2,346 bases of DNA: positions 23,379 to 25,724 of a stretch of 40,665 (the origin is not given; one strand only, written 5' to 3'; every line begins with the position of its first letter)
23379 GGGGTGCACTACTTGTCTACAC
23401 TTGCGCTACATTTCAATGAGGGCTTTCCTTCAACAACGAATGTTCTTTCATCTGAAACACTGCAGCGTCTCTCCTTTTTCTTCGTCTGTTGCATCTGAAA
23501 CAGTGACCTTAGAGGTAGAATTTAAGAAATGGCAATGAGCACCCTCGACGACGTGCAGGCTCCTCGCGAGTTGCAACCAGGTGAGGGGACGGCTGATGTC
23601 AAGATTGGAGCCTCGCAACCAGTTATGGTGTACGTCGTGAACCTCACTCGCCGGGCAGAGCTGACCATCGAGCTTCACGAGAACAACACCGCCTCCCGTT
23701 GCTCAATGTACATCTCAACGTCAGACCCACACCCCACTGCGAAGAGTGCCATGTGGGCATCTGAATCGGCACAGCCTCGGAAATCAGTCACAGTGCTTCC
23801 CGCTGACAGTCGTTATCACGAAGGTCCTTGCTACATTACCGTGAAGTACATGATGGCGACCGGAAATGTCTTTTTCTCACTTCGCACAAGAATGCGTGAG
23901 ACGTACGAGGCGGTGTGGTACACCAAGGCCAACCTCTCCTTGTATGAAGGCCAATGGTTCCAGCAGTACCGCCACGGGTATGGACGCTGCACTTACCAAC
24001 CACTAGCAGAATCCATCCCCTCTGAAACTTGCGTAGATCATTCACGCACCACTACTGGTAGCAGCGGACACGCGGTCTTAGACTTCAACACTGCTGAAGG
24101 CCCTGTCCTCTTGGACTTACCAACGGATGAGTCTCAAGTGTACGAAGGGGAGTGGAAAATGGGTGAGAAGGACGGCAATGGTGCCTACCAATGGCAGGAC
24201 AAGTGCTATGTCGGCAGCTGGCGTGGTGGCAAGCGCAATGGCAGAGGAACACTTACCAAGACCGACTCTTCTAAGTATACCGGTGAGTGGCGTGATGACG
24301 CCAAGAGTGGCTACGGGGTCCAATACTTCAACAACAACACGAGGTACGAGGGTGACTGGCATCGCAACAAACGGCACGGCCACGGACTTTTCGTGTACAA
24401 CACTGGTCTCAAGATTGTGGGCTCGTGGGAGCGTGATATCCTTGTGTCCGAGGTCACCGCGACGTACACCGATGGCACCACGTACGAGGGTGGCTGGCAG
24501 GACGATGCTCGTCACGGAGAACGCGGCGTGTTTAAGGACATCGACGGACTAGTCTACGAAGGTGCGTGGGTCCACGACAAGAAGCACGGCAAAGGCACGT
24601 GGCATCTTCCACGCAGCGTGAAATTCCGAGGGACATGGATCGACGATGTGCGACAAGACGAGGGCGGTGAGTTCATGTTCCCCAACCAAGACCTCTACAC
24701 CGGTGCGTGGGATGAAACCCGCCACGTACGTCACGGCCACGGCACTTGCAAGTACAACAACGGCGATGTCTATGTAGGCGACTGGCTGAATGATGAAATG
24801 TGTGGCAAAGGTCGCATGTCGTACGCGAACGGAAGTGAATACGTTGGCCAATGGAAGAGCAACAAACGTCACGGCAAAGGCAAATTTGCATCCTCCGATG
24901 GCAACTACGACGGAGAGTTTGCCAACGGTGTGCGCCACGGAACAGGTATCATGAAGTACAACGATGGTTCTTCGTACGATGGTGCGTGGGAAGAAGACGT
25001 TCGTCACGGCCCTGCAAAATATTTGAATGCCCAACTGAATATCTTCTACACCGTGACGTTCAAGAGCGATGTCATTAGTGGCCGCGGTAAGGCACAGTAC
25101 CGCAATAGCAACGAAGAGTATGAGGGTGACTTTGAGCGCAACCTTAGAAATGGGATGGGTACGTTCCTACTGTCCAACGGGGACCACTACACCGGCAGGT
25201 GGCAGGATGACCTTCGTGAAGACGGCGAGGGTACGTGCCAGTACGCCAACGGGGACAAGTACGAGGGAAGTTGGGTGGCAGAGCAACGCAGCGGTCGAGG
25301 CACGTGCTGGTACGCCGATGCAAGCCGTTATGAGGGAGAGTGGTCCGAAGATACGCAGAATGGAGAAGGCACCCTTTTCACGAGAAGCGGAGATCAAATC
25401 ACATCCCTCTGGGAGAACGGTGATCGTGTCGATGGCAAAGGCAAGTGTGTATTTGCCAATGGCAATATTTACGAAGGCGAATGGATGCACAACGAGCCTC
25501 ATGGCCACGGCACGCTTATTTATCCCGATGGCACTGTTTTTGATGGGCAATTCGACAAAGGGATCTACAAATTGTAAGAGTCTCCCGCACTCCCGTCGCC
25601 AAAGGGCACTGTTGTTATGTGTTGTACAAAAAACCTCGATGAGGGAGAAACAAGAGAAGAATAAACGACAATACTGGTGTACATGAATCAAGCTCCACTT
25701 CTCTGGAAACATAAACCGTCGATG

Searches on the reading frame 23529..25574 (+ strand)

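Call 19: search_protein_families(library=pfam, proteins=[window:23529-25574:+], max_evalue=0.001)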
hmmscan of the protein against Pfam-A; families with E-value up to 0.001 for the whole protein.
window:23529-25574:+ (682 aa): 1 family
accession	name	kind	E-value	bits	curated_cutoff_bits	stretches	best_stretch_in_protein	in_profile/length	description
PF02493.26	MORN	-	1.8e-80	260.6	22.5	9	648-670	1-23/23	MORN repeat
